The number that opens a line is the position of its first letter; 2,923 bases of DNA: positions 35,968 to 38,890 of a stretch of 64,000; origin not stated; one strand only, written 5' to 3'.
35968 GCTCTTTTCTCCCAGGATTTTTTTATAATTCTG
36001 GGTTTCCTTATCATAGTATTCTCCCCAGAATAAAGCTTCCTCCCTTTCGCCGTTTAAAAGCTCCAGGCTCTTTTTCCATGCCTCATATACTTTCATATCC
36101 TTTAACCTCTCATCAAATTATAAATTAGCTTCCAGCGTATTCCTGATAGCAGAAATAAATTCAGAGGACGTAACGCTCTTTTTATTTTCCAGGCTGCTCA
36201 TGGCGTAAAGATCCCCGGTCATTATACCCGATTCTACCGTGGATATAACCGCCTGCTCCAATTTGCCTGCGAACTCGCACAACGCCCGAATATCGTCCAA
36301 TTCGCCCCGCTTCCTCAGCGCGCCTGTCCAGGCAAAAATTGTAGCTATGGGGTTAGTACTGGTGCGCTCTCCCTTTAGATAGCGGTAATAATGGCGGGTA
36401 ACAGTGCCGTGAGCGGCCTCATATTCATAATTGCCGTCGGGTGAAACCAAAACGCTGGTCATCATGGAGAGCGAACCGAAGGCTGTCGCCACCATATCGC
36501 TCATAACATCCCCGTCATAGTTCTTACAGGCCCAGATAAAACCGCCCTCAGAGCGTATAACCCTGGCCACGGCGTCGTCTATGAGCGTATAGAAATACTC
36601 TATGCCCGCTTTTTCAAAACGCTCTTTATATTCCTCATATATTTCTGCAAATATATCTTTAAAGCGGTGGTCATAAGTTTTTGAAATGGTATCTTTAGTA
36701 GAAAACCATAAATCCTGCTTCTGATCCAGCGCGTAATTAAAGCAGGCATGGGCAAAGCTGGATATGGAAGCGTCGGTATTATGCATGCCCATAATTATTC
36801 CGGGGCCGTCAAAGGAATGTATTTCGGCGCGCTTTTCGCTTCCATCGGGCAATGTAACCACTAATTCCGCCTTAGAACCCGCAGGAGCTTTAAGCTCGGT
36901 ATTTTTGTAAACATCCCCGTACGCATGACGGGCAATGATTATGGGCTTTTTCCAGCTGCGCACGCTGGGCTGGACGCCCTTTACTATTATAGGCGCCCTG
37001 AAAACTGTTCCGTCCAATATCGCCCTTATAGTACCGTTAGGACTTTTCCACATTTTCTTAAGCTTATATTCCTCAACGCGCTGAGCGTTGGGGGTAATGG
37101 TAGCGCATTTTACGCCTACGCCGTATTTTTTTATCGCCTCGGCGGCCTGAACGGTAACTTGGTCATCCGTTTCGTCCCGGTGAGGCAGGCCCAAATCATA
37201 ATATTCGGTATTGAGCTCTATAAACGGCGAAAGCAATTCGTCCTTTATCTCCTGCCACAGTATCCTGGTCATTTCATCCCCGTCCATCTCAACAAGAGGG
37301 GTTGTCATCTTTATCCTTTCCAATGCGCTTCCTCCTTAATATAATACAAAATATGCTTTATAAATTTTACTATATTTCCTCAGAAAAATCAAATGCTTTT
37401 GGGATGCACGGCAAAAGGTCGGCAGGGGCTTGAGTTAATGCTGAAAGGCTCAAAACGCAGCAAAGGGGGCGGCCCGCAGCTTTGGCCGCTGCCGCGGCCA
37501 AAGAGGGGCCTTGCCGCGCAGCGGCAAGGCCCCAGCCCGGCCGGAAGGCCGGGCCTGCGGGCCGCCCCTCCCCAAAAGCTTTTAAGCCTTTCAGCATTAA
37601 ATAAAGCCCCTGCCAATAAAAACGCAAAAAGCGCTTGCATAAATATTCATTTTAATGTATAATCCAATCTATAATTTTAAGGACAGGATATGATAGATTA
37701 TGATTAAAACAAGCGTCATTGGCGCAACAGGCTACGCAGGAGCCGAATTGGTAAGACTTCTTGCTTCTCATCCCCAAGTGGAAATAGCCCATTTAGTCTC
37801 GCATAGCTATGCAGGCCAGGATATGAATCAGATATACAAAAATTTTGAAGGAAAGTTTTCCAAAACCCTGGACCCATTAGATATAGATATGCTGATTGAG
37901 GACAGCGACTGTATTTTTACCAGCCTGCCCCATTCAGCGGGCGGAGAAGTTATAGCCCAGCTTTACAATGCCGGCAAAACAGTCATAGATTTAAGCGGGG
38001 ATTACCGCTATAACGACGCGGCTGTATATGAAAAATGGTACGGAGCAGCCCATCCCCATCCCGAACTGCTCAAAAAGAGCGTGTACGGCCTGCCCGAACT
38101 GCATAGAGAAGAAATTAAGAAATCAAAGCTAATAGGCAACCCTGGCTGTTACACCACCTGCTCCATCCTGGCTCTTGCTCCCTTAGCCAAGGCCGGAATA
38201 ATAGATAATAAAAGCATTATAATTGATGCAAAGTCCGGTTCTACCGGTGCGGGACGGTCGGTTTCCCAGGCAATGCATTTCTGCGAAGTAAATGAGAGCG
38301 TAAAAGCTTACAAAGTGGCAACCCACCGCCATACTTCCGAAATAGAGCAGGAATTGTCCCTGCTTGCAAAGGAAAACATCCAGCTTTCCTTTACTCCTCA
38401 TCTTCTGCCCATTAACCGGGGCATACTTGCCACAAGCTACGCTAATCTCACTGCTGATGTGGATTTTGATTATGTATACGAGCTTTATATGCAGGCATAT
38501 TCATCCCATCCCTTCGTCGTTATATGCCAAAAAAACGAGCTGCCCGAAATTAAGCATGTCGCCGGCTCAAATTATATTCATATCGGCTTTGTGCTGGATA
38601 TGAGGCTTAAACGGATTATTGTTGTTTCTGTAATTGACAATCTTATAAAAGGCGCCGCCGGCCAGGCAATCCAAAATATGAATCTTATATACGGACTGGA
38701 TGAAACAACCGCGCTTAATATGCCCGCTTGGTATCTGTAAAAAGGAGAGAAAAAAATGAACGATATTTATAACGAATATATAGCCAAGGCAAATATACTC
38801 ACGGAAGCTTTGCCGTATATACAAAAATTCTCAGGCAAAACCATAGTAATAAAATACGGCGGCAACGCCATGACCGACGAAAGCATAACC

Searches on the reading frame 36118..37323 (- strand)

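Call 21: search_protein_families(library=ncbifam, proteins=[window:36118-37323:-])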
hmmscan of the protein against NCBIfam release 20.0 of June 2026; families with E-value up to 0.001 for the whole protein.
window:36118-37323:- (401 aa): 15 families
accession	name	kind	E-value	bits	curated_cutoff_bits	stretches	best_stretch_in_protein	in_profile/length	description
NF006156.0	PRK08299.1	equivalog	1.2e-201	669.6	335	1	1-400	1-401/403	NADP-dependent isocitrate dehydrogenase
TIGR00127.1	nadp_idh_euk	equivalog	9.4e-164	544.8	397.15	1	3-400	2-406/409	isocitrate dehydrogenase (NADP(+))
NF006673.0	PRK09222.1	equivalog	1.3e-15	57.3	509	1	192-398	156-342/482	NADP-dependent isocitrate dehydrogenase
TIGR02924.1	ICDH_alpha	equivalog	1.1e-11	44.5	561.35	1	192-398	152-338/473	isocitrate dehydrogenase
TIGR02088.1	LEU3_arch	subfamily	3.3e-08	33.2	409.8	1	190-373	148-311/324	isopropylmalate/isohomocitrate dehydrogenases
TIGR00169.1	leuB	equivalog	7.3e-08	31.8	353.2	1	185-380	163-340/349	3-isopropylmalate dehydrogenase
TIGR00183.1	prok_nadp_idh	equivalog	8.4e-08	31.5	567.3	1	57-395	85-414/417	isocitrate dehydrogenase (NADP(+))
TIGR00175.1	mito_nad_idh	equivalog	1e-07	31.5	432.4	1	186-375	147-320/334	isocitrate dehydrogenase (NAD(+))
NF040619.1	AksF_Meth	equivalog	2.8e-07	29.9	500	1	194-372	168-330/343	homoisocitrate dehydrogenase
NF005036.0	PRK06451.1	equivalog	2.7e-06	26.4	484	1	52-311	75-338/412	NADP-dependent isocitrate dehydrogenase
NF006048.0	PRK08194.1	equivalog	4.3e-05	22.8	501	1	194-378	170-338/352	tartrate dehydrogenase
NF005425.0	PRK07006.1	equivalog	4.5e-05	22.4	490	1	62-393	90-412/416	NADP-dependent isocitrate dehydrogenase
TIGR02089.1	TTC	equivalog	0.00014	20.9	470.4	1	195-373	174-336/352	tartrate dehydrogenase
NF040626.1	AksF2_Meth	equivalog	0.00047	19.5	540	1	190-339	148-286/333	homoisocitrate dehydrogenase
NF006529.0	PRK08997.1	equivalog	0.001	18.1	510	0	223-365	187-310/335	isocitrate dehydrogenase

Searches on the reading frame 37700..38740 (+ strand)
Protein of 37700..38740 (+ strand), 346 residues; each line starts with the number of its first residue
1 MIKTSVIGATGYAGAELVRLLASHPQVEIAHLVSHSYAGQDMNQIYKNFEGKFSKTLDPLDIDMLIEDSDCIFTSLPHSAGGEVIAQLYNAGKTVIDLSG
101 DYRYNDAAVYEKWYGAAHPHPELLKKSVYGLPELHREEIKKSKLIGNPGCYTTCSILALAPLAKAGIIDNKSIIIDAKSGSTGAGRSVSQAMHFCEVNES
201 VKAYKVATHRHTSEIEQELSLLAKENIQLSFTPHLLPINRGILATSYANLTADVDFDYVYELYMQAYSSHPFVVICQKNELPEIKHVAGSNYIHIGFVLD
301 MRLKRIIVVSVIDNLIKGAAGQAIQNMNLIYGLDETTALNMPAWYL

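Call 21: search_protein_families(library=ncbifam, proteins=[window:37700-38740:+])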
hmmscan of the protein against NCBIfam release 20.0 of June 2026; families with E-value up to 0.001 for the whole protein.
window:37700-38740:+ (346 aa): 6 families
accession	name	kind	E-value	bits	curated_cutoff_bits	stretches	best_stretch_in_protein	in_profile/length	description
TIGR01850.1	argC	equivalog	4.2e-133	443.8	233.6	1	2-342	1-341/345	N-acetyl-gamma-glutamyl-phosphate reductase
TIGR01851.1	argC_other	equivalog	1.2e-26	93.8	229.85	1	64-333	45-310/310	N-acetyl-gamma-glutamyl-phosphate reductase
NF006416.0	PRK08664.1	subfamily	4.3e-24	85.4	232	1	2-331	4-344/350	aspartate-semialdehyde dehydrogenase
TIGR00978.1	asd_EA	equivalog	2.4e-21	76.2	301.2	1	2-331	1-341/342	aspartate-semialdehyde dehydrogenase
NF011456.0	PRK14874.1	equivalog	3.1e-13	49.5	223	1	2-106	5-104/346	aspartate-semialdehyde dehydrogenase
TIGR01296.1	asd_B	equivalog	6.9e-10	38.6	324.2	0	5-106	3-99/339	aspartate-semialdehyde dehydrogenase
